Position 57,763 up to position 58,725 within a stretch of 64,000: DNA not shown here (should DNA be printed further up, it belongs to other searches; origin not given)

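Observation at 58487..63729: Two unrelated cassettes stacked between the same pair of genes, separated by a head-to-tail junction of truncated copies of both flanking gene ends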

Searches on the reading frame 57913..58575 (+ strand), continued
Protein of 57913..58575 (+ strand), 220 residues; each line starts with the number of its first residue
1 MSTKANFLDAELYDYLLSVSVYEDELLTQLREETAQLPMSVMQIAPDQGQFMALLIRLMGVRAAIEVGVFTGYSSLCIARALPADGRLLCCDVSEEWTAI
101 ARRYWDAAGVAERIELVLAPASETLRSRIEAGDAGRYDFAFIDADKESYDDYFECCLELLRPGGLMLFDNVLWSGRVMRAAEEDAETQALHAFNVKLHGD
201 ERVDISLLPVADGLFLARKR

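Call 21: find_encoding_contigs(protein=P0006, flank=10000, max_places=4)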
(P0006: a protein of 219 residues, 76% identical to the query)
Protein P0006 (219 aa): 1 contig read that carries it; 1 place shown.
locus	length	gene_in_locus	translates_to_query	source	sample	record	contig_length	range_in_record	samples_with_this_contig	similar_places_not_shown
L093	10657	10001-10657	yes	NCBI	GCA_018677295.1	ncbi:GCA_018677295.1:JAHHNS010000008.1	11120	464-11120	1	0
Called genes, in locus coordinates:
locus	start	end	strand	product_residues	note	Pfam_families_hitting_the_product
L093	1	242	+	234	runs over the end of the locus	PF01634:HisG, PF08029:HisG_C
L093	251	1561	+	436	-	PF00815:Histidinol_dh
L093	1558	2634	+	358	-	PF00155:Aminotran_1_2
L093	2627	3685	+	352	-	PF08645:PNK3P (weak), PF13419:HAD_2 (faint), PF13242:Hydrolase_like, PF00475:IGPD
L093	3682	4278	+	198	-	PF00117:GATase, PF01174:SNO (weak)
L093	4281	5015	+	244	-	PF00977:His_biosynth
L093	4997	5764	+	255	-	PF00977:His_biosynth, PF01207:Dus (faint)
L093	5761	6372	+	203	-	PF01502:PRA-CH, PF01503:PRA-PH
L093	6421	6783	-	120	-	PF04241:DUF423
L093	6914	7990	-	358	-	PF00195:Chal_sti_synt_N, PF08545:ACP_syn_III, PF08541:ACP_syn_III_C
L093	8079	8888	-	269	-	PF14339:DUF4394 (faint), PF21959:DUF6923 (faint)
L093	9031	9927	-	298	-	-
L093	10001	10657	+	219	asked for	PF01596:Methyltransf_3, PF13578:Methyltransf_24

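Call 22: find_encoding_contigs(protein=P0011, flank=10000, max_places=4)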
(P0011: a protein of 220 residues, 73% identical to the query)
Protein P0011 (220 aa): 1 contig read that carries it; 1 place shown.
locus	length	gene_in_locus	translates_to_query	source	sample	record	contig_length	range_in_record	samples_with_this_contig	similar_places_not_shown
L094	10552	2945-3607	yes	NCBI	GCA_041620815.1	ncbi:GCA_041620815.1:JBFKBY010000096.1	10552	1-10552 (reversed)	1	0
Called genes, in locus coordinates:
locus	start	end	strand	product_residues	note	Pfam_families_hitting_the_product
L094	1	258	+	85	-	?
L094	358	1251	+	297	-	PF06750:A24_N_bact, PF01478:Peptidase_A24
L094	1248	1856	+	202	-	PF01121:CoaE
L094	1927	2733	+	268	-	PF07072:ZapD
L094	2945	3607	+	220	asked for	PF01596:Methyltransf_3, PF13578:Methyltransf_24, PF13649:Methyltransf_25 (weak)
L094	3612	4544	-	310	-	PF00293:NUDIX, PF14815:NUDIX_4, PF02581:TMP-TENI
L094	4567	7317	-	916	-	PF07517:SecA_DEAD, PF00270:DEAD (faint), PF01043:SecA_PP_bind, PF21090:P-loop_SecA, PF07516:SecA_SW, PF02810:SEC-C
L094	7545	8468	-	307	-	PF01551:Peptidase_M23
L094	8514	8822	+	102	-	PF05258:DciA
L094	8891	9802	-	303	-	PF03331:LpxC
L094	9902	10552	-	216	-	?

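Call 23: find_homologous_proteins(query=L001:15769-16788:-, max_evalue=1e-80)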
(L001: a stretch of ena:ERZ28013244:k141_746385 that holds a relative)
Query L001:15769-16788:- (339 aa): 8000 proteins with E <= 1e-80 among 8000 candidates; the best 120 are listed.
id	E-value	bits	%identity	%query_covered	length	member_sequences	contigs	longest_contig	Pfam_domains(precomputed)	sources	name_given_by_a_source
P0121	1.2e-193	661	85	98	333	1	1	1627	PF00291.32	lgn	-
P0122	2.8e-190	650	84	98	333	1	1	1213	PF00291.32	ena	-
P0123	1.1e-187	641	100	85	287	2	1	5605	PF00291.32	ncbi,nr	ncbi:MAG: cysteine synthase A, partial [Gammaproteobacteria bacterium]|nr:cysteine synthase A [Gamma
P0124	1.1e-186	638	83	98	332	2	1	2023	PF00291.32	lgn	-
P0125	4.9e-186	636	82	98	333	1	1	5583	PF00291.32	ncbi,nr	ncbi:MAG: cysteine synthase A [Gammaproteobacteria bacterium]|nr:cysteine synthase A [Gammaproteobac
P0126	2.0e-171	588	76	97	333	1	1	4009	PF00291.32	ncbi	-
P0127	1.8e-168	578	76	97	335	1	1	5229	PF00291.32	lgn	-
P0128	2.5e-168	577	75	98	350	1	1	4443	PF00291.32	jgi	jgi:cysteine synthase A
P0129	4.8e-167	573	75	98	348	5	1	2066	PF00291.32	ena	-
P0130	1.7e-163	562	73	100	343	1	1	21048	PF00291.32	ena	-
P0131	5.4e-162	557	73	97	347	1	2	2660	PF00291.32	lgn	-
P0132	4.4e-159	547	71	98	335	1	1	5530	PF00291.32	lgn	-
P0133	1.5e-158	545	71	98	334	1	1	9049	PF00291.32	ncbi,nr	ncbi:MAG: cysteine synthase A [Gammaproteobacteria bacterium]|nr:cysteine synthase A [Gammaproteobac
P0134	1.1e-157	542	69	98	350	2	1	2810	PF00291.32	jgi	jgi:cysteine synthase A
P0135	2.2e-157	541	71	98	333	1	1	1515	PF00291.32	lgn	-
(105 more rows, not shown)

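Call 25: find_encoding_contigs(protein=P0125, flank=10000, max_places=4)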
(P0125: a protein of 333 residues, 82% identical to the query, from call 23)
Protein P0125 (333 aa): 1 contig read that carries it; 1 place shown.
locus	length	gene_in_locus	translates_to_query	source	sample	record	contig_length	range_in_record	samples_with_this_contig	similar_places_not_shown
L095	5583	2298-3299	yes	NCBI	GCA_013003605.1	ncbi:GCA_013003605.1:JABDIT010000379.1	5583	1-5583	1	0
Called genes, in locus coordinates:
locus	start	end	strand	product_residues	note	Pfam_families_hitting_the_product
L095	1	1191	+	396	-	PF00672:HAMP, PF00512:HisKA, PF02518:HATPase_c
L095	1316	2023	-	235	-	PF00583:Acetyltransf_1 (weak), PF13302:Acetyltransf_3 (weak)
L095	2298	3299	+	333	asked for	PF00291:PALP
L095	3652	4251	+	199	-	-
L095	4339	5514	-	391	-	PF02073:Peptidase_M29, PF26233:NicX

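Call 26: find_encoding_contigs(protein=P0121, flank=10000, max_places=4)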
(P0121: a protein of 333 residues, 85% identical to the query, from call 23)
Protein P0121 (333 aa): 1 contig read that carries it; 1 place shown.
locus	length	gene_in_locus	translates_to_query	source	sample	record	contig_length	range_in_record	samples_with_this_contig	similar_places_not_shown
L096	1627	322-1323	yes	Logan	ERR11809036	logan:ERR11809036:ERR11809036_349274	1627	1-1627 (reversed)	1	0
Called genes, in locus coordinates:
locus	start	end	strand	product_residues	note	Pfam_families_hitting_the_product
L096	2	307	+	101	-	?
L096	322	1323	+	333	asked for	PF00291:PALP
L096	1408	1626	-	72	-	?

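Call 27: find_encoding_contigs(protein=P0124, flank=10000, max_places=4)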
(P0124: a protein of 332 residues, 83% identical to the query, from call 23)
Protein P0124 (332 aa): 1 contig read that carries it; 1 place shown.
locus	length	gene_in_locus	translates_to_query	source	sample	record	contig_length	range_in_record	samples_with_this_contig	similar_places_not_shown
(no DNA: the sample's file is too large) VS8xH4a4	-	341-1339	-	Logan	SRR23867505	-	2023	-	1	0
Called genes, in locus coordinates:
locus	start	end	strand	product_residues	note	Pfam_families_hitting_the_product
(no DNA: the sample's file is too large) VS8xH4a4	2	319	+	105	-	?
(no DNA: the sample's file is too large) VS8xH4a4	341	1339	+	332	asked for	PF00291:PALP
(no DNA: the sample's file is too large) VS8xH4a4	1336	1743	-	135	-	-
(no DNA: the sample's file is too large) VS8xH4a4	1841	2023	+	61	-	?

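Call 39: search_protein_families(library=ncbifam, proteins=[window:57913-58575:+, L001:15769-16788:-], max_evalue=0.01)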
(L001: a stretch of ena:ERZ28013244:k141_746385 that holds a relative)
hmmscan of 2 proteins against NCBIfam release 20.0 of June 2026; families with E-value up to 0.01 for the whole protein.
window:57913-58575:+ (220 aa): 1 family
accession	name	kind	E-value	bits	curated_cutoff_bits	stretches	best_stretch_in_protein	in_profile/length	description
NF001556.0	PRK00377.1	equivalog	0.00048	20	238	1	56-173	36-148/198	cobalt-precorrin-6Y C(15)-methyltransferase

L001:15769-16788:- (339 aa): 38 families (the best 25 are shown)
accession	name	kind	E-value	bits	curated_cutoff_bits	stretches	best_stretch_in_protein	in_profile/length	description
NF007989.0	PRK10717.1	equivalog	8e-159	528.1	387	1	2-332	3-333/334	cysteine synthase A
TIGR01137.1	cysta_beta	equivalog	1.7e-79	267.6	510.25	1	4-326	2-320/457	cystathionine beta-synthase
TIGR01136.1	cysKM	subfamily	7.2e-76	255.4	344.15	1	9-313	3-295/299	cysteine synthase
TIGR01139.1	cysK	equivalog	2.7e-73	246.8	350.95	1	9-313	3-294/298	cysteine synthase A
NF008735.0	PRK11761.1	equivalog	1.8e-65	221.2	413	2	5-212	4-203/296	cysteine synthase CysM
TIGR01138.1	cysM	equivalog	4e-63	213.7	394.2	1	7-313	2-286/290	cysteine synthase B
NF053679.1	CysteaSynCapA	equivalog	4.2e-62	209.8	600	1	3-324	6-327/329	cysteate synthase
TIGR03945.1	PLP_SbnA_fam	equivalog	1.4e-60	205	349.95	1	8-320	2-303/304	2,3-diaminopropionate biosynthesis protein SbnA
NF052478.1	CystDsulMYC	equivalog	3.8e-28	98.8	600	1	24-327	33-336/354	L-cysteine desulfhydrase Cds1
NF005292.0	PRK06815.1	equivalog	1.6e-21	76.7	371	1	11-307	19-306/320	threonine/serine dehydratase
NF006390.0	PRK08639.1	equivalog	1.1e-19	70.8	421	1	9-214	21-215/418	threonine ammonia-lyase IlvA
NF009130.0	PRK12483.1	subfamily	2.2e-19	69.5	801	1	12-214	36-224/521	threonine ammonia-lyase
TIGR01124.1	ilvA_2Cterm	equivalog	2.7e-19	69.2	411.3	1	12-214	16-204/499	threonine ammonia-lyase, biosynthetic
NF006674.0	PRK09224.1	subfamily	3.2e-19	69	577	1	11-211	23-209/508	threonine ammonia-lyase IlvA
NF005600.0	PRK07334.1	equivalog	1.5e-17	63.3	496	1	6-239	21-240/408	threonine ammonia-lyase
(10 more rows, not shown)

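Call 50: find_encoding_contigs(protein=P0002, flank=5000, max_places=4)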
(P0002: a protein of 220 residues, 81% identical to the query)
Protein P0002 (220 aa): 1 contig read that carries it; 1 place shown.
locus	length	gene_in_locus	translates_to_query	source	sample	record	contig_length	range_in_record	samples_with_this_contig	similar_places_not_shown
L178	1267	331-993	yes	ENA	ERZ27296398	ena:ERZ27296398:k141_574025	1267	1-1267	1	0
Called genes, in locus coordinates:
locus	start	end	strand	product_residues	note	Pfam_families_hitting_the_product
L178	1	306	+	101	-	?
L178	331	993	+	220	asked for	PF01596:Methyltransf_3, PF13578:Methyltransf_24, PF13649:Methyltransf_25 (faint)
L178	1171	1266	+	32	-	?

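Call 51: find_encoding_contigs(protein=P0122, flank=5000, max_places=4)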
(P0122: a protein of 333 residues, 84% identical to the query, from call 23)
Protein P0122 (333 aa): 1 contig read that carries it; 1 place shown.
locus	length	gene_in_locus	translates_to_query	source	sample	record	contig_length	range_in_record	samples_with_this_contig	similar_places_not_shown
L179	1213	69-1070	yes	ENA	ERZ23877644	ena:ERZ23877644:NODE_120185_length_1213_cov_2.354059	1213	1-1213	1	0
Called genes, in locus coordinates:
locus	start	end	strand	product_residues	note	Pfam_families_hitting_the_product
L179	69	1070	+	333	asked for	PF00291:PALP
